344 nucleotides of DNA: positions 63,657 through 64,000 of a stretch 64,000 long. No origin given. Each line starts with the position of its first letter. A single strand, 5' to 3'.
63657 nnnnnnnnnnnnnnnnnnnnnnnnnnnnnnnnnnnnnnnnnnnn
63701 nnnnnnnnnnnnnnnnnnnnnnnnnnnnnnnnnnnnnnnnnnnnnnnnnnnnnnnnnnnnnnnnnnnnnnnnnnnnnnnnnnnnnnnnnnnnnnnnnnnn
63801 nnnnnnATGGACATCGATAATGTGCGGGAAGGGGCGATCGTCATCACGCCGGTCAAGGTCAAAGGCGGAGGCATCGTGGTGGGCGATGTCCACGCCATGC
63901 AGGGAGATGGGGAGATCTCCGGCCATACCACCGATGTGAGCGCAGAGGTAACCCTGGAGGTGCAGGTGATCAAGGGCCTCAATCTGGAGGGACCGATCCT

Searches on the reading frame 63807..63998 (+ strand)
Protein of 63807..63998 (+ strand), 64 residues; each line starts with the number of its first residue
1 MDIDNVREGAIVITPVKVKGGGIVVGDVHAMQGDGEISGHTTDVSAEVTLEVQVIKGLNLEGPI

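Call 11: search_protein_families(library=pfam, proteins=[window:63807-63998:+], max_evalue=0.01)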
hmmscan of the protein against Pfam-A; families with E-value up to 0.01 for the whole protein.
window:63807-63998:+ (64 aa): 1 family
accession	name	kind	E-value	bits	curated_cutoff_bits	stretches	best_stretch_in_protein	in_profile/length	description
PF03069.20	FmdA_AmdA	-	2.6e-20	73.1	27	1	1-58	213-271/373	Acetamidase/Formamidase family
